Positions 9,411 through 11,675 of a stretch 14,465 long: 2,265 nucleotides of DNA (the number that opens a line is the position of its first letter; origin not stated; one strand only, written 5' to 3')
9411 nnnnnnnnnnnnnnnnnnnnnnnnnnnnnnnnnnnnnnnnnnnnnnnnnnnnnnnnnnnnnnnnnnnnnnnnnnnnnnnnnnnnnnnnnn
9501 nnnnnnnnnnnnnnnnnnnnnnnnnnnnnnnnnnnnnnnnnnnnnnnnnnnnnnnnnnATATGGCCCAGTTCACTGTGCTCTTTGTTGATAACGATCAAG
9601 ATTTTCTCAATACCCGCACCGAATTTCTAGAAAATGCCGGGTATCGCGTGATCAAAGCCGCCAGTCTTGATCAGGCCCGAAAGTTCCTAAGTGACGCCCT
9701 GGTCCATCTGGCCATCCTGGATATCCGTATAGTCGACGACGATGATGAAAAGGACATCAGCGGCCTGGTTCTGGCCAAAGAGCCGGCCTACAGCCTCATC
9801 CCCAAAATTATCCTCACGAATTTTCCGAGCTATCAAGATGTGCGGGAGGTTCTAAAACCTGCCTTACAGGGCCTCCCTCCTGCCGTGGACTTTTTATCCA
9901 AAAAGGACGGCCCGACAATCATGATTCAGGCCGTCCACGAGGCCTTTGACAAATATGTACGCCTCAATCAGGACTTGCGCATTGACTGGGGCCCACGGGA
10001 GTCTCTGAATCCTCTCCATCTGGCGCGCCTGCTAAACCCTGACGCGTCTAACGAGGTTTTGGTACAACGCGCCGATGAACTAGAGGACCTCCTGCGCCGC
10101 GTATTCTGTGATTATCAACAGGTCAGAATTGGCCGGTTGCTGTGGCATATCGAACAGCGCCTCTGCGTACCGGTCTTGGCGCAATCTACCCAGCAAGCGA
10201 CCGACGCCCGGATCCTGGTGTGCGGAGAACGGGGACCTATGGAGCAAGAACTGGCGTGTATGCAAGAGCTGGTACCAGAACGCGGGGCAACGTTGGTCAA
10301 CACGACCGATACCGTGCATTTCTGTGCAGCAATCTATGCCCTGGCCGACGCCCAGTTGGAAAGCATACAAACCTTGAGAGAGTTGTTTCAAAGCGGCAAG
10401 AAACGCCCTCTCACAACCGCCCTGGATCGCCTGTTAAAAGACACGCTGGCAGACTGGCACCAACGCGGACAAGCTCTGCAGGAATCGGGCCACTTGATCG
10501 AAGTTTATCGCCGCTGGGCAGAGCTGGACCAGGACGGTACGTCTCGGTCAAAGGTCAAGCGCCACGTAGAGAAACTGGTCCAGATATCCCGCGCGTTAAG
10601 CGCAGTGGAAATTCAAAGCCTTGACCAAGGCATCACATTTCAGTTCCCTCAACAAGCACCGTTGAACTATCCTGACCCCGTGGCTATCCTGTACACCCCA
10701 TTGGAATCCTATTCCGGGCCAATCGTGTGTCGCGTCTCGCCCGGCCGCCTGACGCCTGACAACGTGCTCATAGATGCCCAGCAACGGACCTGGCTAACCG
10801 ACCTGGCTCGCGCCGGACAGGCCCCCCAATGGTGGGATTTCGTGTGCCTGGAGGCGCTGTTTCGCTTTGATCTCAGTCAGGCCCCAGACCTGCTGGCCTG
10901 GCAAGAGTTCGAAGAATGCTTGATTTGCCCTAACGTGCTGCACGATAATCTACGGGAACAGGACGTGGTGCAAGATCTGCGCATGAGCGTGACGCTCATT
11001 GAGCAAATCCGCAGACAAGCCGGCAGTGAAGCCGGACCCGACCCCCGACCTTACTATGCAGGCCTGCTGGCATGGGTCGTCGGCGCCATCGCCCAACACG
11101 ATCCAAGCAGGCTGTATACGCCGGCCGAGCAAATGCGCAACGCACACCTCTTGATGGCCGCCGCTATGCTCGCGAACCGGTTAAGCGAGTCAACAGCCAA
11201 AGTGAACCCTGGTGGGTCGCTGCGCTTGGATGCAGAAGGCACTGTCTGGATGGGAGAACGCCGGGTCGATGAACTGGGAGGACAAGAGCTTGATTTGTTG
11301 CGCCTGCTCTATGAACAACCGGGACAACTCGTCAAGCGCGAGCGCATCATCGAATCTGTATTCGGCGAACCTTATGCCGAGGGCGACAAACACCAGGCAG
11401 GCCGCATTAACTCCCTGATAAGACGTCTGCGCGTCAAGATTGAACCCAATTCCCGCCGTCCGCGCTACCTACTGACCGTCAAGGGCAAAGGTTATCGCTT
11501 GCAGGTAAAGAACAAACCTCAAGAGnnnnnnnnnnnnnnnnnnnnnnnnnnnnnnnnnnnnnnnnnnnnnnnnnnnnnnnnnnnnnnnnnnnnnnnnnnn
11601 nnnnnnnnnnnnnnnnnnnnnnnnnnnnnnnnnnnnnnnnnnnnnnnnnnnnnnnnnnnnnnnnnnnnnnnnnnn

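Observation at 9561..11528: OmpR-type response regulator with a Hanks/APH-like pseudokinase domain inserted between the receiver and the winged helix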

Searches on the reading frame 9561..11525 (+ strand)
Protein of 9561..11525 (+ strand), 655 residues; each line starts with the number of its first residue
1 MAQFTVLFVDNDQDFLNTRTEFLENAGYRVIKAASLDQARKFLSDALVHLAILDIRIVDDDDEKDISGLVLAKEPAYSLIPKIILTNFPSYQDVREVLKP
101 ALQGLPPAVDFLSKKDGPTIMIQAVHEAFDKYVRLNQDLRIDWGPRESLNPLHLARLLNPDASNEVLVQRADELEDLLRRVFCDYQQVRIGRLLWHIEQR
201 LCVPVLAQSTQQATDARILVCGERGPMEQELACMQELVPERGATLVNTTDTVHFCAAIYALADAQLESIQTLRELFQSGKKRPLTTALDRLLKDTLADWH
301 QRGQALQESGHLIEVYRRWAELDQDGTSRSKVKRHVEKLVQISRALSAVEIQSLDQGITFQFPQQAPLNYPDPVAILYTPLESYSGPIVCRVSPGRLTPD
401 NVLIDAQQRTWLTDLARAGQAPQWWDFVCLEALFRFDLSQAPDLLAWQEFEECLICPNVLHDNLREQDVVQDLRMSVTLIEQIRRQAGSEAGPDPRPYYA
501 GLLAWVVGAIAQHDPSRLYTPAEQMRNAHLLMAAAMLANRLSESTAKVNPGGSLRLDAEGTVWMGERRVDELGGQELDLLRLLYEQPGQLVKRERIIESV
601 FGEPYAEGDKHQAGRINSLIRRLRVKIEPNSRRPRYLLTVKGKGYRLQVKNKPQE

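Call 4: search_protein_families(library=pfam, proteins=[window:9561-11525:+], max_evalue=0.1)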
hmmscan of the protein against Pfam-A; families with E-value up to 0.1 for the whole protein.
window:9561-11525:+ (655 aa): 3 families
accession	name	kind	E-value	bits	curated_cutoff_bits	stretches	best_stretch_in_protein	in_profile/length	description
PF00486.34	Trans_reg_C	-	2e-15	57.1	26.2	1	571-647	5-77/77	Transcriptional regulatory protein, C terminal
PF19974.5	TCAD9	-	2.8e-09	37.1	40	2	368-487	275-400/429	Ternary complex associated domain 9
PF00072.30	Response_reg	-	3.3e-05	24.4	30.2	1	6-116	1-101/111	Response regulator receiver domain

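Call 6: search_protein_families(library=ncbifam, proteins=[window:9561-11525:+], max_evalue=0.1)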
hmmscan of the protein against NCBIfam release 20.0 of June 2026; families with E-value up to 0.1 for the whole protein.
window:9561-11525:+ (655 aa): 45 families (the best 25 are shown)
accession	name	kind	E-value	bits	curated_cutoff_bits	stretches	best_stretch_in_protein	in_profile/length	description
NF045944.1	ResRegRpaBCyano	equivalog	4.1e-15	55.8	330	1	548-648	130-228/229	response regulator transcription factor RpaB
NF033117.2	vanR_ACDEGLN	exception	5.1e-14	52.4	350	2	564-647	147-225/226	VanR-ABDEGLN family response regulator transcription factor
NF040534.1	resp_reg_YycF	equivalog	4.9e-12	45.6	340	1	571-648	155-228/231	response regulator YycF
NF033120.0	vanR_FM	exception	8.9e-12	45.1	460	2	542-647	129-229/231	vancomycin resistance response regulator transcription factor, VanR-F/VanR-M family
NF045914.1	RespRegNblR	equivalog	2e-11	43.9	300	1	566-647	149-225/228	response regulator transcription factor NblR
NF000404.1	vanR-D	exception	2.9e-11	43.3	500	2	572-647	159-230/232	vancomycin resistance response regulator transcription factor VanR-D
NF008034.0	PRK10766.1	equivalog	6.4e-11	42.2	275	2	573-648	161-227/231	two-component system response regulator TorR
NF040689.1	MtrAB_MtrA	equivalog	7.1e-11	41.9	300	1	549-646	124-217/219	MtrAB system response regulator MtrA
TIGR02154.1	PhoB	equivalog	1e-10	41.3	296.2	2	548-647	131-225/226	phosphate regulon transcriptional regulator PhoB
NF007005.1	PRK09468.1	equivalog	2.3e-09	37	331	2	566-646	154-230/237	osmolarity response regulator transcription factor OmpR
NF000401.1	vanR-A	exception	7.6e-09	35.3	500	1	571-647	156-229/231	vancomycin resistance response regulator transcription factor VanR-A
NF008378.0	PRK11173.1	equivalog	1.2e-08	34.6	334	2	571-647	160-232/238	two-component system response regulator ArcA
NF008199.0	PRK10955.1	equivalog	2e-08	34.5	341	2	568-647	153-228/232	envelope stress response regulator transcription factor CpxR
NF000403.1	vanR-C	exception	5.3e-08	32.7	480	1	575-646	161-228/231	vancomycin resistance response regulator transcription factor VanR-C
NF053854.1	RespRegPhoBBctds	equivalog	7.8e-08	31.9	270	2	553-647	137-224/225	two-component system response regulator PhoB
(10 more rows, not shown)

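Call 12: find_homologous_proteins(query=window:9561-11525:+)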
Query window:9561-11525:+ (655 aa): 206 proteins with E <= 0.001 among 8000 candidates; the best 120 are listed.
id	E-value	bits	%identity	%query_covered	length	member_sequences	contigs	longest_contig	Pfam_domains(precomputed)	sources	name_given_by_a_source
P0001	0.0e+0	1482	100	100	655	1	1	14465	PF19974.6,PF00486.35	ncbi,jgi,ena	jgi:DNA-binding response OmpR family regulator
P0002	0.0e+0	1194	81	100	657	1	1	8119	PF19974.6,PF00486.35,PF00072.31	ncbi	-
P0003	0.0e+0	1172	79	100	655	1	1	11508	PF19974.6,PF00486.35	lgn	-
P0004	1.9e-276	937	64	100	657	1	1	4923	PF19974.6,PF00486.35,PF00072.31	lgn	-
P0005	2.6e-275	933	65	99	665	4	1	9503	PF19974.6,PF00486.35,PF00072.31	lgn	-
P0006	2.5e-274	930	62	100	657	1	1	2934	PF19974.6,PF00486.35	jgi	jgi:DNA-binding response OmpR family regulator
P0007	1.2e-270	917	64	100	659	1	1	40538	PF19974.6,PF00486.35,PF00072.31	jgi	jgi:DNA-binding response OmpR family regulator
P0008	2.2e-269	913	64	99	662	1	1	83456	PF19974.6,PF00486.35,PF00072.31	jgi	jgi:DNA-binding response OmpR family regulator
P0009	1.4e-268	911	62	100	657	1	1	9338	PF19974.6,PF00486.35,PF00072.31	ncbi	-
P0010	6.7e-267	905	63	100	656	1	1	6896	PF00486.35,PF00072.31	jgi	-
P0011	4.6e-266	902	62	99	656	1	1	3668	PF19974.6,PF00486.35,PF00072.31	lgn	-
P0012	2.7e-265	900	62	100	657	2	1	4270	PF19974.6,PF00486.35,PF00072.31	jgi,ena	-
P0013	4.7e-265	899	61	99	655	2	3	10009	PF19974.6,PF00486.35,PF00072.31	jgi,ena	-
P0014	8.0e-262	888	62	99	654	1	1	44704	PF19974.6,PF00486.35,PF00072.31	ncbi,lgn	-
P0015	1.4e-260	884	61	100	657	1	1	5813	PF19974.6,PF00486.35,PF00072.31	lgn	-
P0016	7.7e-258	875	60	100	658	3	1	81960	PF19974.6,PF00486.35,PF00072.31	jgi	jgi:DNA-binding response OmpR family regulator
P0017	5.5e-256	869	61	99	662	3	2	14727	PF19974.6,PF00486.35,PF00072.31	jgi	jgi:DNA-binding response OmpR family regulator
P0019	2.7e-254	863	59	100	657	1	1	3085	PF19974.6,PF00486.35,PF00072.31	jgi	jgi:DNA-binding response OmpR family regulator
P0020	6.7e-250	849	59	99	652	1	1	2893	PF19974.6,PF00486.35,PF00072.31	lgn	-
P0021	4.9e-248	843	60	98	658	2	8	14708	PF19974.6,PF00486.35,PF00072.31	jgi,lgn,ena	-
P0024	1.6e-245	834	59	99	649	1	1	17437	PF19974.6,PF00486.35,PF00072.31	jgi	jgi:DNA-binding response OmpR family regulator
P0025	1.0e-244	832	59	100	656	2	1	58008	PF19974.6,PF00486.35,PF00072.31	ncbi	-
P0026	3.4e-243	827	59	99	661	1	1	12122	PF19974.6,PF00486.35,PF00072.31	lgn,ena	-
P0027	1.0e-239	815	58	99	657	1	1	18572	PF19974.6,PF00486.35,PF00072.31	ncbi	-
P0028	3.1e-238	810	58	99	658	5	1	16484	PF19974.6,PF00486.35,PF00072.31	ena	-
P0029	1.1e-237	809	58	99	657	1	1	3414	PF19974.6,PF00486.35,PF00072.31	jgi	jgi:DNA-binding response OmpR family regulator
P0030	1.5e-232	792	55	100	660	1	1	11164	PF19974.6,PF00486.35,PF00072.31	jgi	jgi:DNA-binding response OmpR family regulator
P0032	5.3e-231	786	58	99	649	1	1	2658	PF19974.6,PF00486.35,PF00072.31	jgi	jgi:DNA-binding response OmpR family regulator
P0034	3.3e-228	777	55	98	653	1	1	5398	PF19974.6,PF00486.35,PF00072.31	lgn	-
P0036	3.5e-226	771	55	99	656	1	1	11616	PF19974.6,PF00486.35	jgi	jgi:DNA-binding response OmpR family regulator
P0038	4.8e-224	763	54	100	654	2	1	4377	PF19974.6,PF00486.35,PF00072.31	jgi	-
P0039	1.6e-223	762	56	100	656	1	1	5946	PF19974.6,PF00486.35,PF00072.31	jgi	jgi:DNA-binding response OmpR family regulator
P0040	2.7e-223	761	55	100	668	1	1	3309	PF19974.6,PF00486.35,PF00072.31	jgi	-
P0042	2.5e-221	754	54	99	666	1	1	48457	PF19974.6,PF00486.35,PF00072.31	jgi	jgi:DNA-binding response OmpR family regulator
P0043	6.2e-221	753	52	100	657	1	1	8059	PF19974.6,PF00486.35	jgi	jgi:DNA-binding response OmpR family regulator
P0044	2.5e-220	751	54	99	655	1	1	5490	PF19974.6,PF00486.35,PF00072.31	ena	-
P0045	1.6e-218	745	55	99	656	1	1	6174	PF19974.6,PF00486.35,PF00072.31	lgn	-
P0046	2.6e-218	745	53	99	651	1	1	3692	PF19974.6,PF00486.35,PF00072.31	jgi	jgi:DNA-binding response OmpR family regulator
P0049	1.8e-214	732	51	100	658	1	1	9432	PF19974.6,PF00486.35,PF00072.31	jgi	jgi:DNA-binding response OmpR family regulator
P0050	8.4e-214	730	51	99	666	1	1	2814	PF19974.6,PF00486.35,PF00072.31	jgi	jgi:DNA-binding response OmpR family regulator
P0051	1.9e-213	728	51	100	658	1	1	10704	PF19974.6,PF00486.35,PF00072.31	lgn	-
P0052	2.2e-213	728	50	100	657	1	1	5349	PF19974.6,PF00486.35,PF00072.31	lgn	-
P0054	5.2e-210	717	51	100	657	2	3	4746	PF19974.6,PF00486.35,PF00072.31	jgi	jgi:DNA-binding response OmpR family regulator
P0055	7.5e-210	717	53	99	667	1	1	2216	PF19974.6,PF00486.35,PF00072.31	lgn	-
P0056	3.0e-209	715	51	99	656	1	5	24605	PF19974.6,PF00486.35,PF00072.31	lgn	-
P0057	5.0e-209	714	52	99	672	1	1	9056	PF19974.6,PF00486.35,PF00072.31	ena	-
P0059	1.5e-207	709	52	99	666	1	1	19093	PF19974.6,PF00486.35,PF00072.31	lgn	-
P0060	2.7e-207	708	52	99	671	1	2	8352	PF19974.6,PF00486.35,PF00072.31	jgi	-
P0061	6.2e-207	707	51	98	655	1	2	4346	PF19974.6,PF00486.35,PF00072.31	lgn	-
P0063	7.9e-206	703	50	100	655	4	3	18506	PF19974.6,PF00486.35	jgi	jgi:DNA-binding response OmpR family regulator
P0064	8.9e-206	703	51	99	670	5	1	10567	PF19974.6,PF00486.35,PF00072.31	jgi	jgi:DNA-binding response OmpR family regulator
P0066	8.2e-205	700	50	100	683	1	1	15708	PF19974.6,PF00486.35,PF00072.31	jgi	jgi:DNA-binding response OmpR family regulator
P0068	1.3e-200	686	50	98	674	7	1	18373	PF19974.6,PF00486.35,PF00072.31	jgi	jgi:DNA-binding response OmpR family regulator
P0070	3.0e-200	685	49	100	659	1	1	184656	PF00486.35,PF00072.31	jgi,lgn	jgi:DNA-binding response OmpR family regulator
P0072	6.9e-200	684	50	99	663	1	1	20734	PF19974.6,PF00486.35,PF00072.31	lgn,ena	-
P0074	2.3e-199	682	52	98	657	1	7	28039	PF19974.6,PF00486.35,PF00072.31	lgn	-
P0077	5.4e-196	671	50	99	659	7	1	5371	PF19974.6,PF00486.35,PF00072.31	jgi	-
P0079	1.2e-195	670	51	98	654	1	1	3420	PF19974.6,PF00486.35,PF00072.31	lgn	-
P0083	4.8e-192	658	48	99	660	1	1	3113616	PF00486.35,PF00072.31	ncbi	ncbi:MAG: DNA-binding response regulator [Anaerolineales bacterium]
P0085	8.4e-191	654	48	99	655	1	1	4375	PF19974.6,PF00486.35,PF00072.31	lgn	-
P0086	9.7e-188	644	46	100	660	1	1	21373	PF19974.6,PF00486.35,PF00072.31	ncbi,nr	ncbi:MAG: DNA-binding response regulator [Anaerolineales bacterium]|nr:DNA-binding response regulato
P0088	1.7e-185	636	47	93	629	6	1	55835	PF19974.6,PF00072.31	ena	-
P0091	6.0e-182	624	47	100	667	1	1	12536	PF19974.6,PF00486.35,PF00072.31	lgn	-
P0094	1.4e-173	597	47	100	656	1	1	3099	PF19974.6,PF00486.35,PF00072.31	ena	-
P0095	4.2e-171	589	46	99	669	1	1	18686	PF19974.6,PF00486.35,PF00072.31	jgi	jgi:DNA-binding response OmpR family regulator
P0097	1.7e-167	577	45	98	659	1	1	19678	PF19974.6,PF00486.35,PF00072.31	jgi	jgi:DNA-binding response OmpR family regulator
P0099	7.1e-167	575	44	98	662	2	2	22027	PF19974.6,PF00486.35,PF00072.31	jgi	jgi:DNA-binding response OmpR family regulator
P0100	8.5e-165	568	44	99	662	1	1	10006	PF19974.6,PF00486.35,PF00072.31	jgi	jgi:DNA-binding response OmpR family regulator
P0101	2.8e-164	566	44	98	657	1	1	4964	PF19974.6,PF00486.35,PF00072.31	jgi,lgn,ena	-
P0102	1.9e-162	560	43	99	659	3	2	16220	PF19974.6,PF00486.35,PF00072.31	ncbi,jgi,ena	-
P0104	5.1e-161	555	43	98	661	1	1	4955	PF19974.6,PF00486.35,PF00072.31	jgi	jgi:DNA-binding response OmpR family regulator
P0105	1.6e-159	550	43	99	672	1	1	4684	PF19974.6,PF00486.35,PF00072.31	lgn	-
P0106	2.7e-159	550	43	99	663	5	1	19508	PF19974.6,PF00486.35,PF00072.31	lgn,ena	-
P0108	1.3e-158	547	41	99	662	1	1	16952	PF19974.6,PF00486.35,PF00072.31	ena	-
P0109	2.1e-156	540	41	99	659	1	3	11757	PF19974.6,PF00486.35,PF00072.31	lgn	-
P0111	1.8e-155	537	41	99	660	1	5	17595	PF19974.6,PF00486.35,PF00072.31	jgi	jgi:DNA-binding response OmpR family regulator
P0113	8.2e-155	535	42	98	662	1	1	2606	PF00486.35,PF00072.31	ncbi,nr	ncbi:MAG: winged helix-turn-helix domain-containing protein [Deltaproteobacteria bacterium]|nr:winge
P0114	4.3e-151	522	41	99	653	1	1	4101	PF19974.6,PF00486.35,PF00072.31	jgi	jgi:DNA-binding response OmpR family regulator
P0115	1.7e-150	521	57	65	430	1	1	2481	PF19974.6,PF00486.35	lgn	-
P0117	1.2e-147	511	50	71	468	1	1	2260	PF19974.6,PF00486.35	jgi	jgi:DNA-binding winged helix-turn-helix (wHTH) protein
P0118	3.2e-144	500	41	99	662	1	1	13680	PF19974.6,PF00486.35,PF00072.31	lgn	-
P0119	5.5e-142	492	48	75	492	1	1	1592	PF19974.6,PF00486.35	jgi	jgi:DNA-binding winged helix-turn-helix (wHTH) protein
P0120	3.1e-141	490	39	99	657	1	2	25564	PF19974.6,PF00486.35,PF00072.31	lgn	-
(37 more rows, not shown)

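Call 25: find_encoding_contigs(protein=P0083, flank=10000, max_places=2)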
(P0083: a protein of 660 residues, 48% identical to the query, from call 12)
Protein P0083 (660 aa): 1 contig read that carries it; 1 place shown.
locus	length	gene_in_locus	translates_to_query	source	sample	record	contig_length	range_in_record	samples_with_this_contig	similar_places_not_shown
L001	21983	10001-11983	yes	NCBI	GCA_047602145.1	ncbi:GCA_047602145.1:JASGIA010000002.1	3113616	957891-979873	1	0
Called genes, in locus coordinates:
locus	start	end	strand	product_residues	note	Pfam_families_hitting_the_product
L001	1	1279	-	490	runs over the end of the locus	PF00069:Pkinase, PF07714:PK_Tyr_Ser-Thr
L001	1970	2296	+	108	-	-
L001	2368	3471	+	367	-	-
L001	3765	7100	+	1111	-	PF00532:Peripla_BP_1, PF13377:Peripla_BP_3, PF01590:GAF, PF13185:GAF_2, PF01590:GAF, PF13185:GAF_2, PF01590:GAF, PF13185:GAF_2, +3 more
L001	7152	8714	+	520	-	PF01590:GAF, PF13185:GAF_2, PF13492:GAF_3, PF01590:GAF, PF13185:GAF_2, PF13492:GAF_3, PF02518:HATPase_c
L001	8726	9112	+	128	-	PF00072:Response_reg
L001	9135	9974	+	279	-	PF00072:Response_reg, PF20712:CyanoTRADDas_TM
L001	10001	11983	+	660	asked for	PF00072:Response_reg (weak), PF00486:Trans_reg_C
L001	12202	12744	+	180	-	-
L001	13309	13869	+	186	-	PF03352:Adenine_glyco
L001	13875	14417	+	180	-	PF03352:Adenine_glyco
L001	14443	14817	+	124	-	PF00072:Response_reg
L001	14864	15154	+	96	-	PF00486:Trans_reg_C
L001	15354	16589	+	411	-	PF00364:Biotin_lipoyl (faint), PF25917:BSH_RND, PF25919:BSH_CusB, PF25973:BSH_CzcB, PF25984:BSH_YknX (weak), PF25990:Beta-barrel_YknX (faint), PF25967:RND-MFP_C (weak)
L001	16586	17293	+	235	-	PF02463:SMC_N (faint), PF00005:ABC_tran, PF13304:AAA_21 (faint)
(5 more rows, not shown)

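Call 26: find_encoding_contigs(protein=P0070, flank=10000, max_places=2)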
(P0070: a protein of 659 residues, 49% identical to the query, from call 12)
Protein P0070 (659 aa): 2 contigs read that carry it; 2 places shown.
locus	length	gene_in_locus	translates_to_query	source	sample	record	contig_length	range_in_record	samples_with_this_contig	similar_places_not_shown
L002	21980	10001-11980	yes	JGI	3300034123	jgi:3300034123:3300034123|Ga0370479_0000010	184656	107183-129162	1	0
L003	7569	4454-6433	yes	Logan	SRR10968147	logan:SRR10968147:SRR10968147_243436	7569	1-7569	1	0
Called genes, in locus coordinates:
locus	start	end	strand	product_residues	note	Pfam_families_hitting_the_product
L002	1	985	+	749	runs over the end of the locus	-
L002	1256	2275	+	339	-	-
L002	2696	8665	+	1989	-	PF00532:Peripla_BP_1, PF13407:Peripla_BP_4, PF13377:Peripla_BP_3, PF13185:GAF_2, PF01590:GAF, PF13185:GAF_2, PF13492:GAF_3, PF01590:GAF, +11 more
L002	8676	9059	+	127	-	PF00072:Response_reg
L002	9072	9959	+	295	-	PF00072:Response_reg, PF20712:CyanoTRADDas_TM (weak)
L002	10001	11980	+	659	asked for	PF00072:Response_reg (weak), PF00486:Trans_reg_C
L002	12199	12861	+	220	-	-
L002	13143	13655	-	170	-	-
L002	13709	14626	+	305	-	PF00078:RVT_1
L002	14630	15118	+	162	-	PF08388:GIIM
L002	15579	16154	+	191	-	-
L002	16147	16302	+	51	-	-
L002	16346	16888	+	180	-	PF03352:Adenine_glyco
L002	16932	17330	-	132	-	-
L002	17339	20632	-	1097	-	-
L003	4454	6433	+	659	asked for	PF00072:Response_reg (weak), PF00486:Trans_reg_C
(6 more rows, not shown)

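Call 29: find_encoding_contigs(protein=P0008, flank=10000, max_places=1)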
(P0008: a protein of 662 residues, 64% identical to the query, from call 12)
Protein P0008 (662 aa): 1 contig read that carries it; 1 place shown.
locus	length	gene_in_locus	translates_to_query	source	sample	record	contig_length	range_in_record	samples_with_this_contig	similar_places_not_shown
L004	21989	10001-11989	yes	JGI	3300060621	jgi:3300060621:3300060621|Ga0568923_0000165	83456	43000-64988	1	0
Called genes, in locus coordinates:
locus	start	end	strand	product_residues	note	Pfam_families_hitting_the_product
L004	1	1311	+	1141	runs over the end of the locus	PF13231:PMT_2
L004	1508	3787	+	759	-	PF00575:S1, PF23459:S1_RRP5 (weak), PF00575:S1, PF23459:S1_RRP5 (weak), PF00072:Response_reg, PF13185:GAF_2, PF02518:HATPase_c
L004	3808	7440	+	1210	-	PF00072:Response_reg, PF01590:GAF, PF13185:GAF_2, PF01590:GAF, PF13185:GAF_2, PF13492:GAF_3, PF01590:GAF, PF13185:GAF_2, +8 more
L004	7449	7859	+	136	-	PF00072:Response_reg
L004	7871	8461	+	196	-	PF00072:Response_reg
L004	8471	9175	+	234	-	-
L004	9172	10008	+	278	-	PF00072:Response_reg (weak), PF20712:CyanoTRADDas_TM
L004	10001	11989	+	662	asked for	PF00072:Response_reg, PF19974:TCAD9, PF00486:Trans_reg_C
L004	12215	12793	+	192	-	PF01258:zf-dskA_traR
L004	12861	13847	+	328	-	-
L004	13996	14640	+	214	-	-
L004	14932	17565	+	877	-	PF09852:DUF2079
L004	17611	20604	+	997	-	PF02366:PMT, PF13231:PMT_2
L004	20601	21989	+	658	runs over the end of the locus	PF02366:PMT (weak), PF13231:PMT_2 (weak)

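Call 30: find_encoding_contigs(protein=P0113, flank=10000, max_places=1)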
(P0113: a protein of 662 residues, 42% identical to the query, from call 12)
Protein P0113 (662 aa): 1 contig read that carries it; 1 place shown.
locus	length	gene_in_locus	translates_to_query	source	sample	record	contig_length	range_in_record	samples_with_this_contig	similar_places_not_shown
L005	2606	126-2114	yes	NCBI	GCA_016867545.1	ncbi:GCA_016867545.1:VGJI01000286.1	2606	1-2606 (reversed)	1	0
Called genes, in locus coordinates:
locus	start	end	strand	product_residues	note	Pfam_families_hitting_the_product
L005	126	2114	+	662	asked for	PF00072:Response_reg (weak), PF00486:Trans_reg_C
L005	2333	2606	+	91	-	?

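Call 45: search_protein_families(library=padloc, proteins=[window:9561-11525:+], max_evalue=0.01)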
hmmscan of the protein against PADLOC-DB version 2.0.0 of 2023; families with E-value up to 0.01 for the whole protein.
window:9561-11525:+ (655 aa): 0 families

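Call 50: predict_structure(alignment_id=A1)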
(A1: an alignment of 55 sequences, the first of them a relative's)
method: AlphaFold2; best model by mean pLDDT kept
length: 655 residues; sequences in the alignment: 55
mean_pLDDT: 87.8   pTM: 0.77
mean pLDDT of the five models: 87.8, 87.6, 87.1, 86.1, 86.1
residues with pLDDT >= 90: 391; 70-90: 210; 50-70: 42; < 50: 12
segments of 3 or more residues with pLDDT < 50: 546-551, 651-655
pLDDT, mean of each block of 10 residues (from residue 1): 85 95 95 96 93 90 85 88 83 67 61 89 92 90 80 93 92 95 94 92 94 92 93 88 91 95 87 95 97 95 82 91 75 89 77 84 87 92 79 94 94 92 96 96 92 90 88 96 94 90 96 79 90 95 58 74 72 87 90 93 89 91 84 84 84 42
secondary structure, 60 per line:
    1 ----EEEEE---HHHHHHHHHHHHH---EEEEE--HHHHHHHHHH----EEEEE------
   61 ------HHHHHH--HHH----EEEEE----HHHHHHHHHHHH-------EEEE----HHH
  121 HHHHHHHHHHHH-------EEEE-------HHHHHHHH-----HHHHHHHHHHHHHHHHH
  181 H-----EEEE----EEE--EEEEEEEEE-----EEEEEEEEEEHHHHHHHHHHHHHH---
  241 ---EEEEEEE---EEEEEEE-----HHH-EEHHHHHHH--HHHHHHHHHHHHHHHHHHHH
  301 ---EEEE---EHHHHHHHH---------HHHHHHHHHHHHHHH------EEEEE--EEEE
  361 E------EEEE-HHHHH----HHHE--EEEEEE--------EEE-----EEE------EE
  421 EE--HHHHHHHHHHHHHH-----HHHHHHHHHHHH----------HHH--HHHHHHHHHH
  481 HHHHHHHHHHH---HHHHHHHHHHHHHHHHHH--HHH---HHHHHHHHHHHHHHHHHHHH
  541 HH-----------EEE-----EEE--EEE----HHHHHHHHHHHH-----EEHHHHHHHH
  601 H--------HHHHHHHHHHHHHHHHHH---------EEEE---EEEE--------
elements in order: E5-9 H13-25 E29-33 H36-45 E50-54 H67-72 E82-86 H91-102 E110-113 H118-132 E140-143 H151-158 H164-181 E187-190 E195-197 E200-208 E214-223 H224-237 E244-250 E254-260 H272-278 H281-300 E304-307 H312-319 H329-343 E350-354 E357-361 E368-371 H373-377 E388-393 E402-404 E410-412 E419-422 H425-438 H444-455 H471-491 H495-512 H521-542 E554-556 E562-564 E567-569 H574-585 H593-601 H610-627 E637-640 E644-647
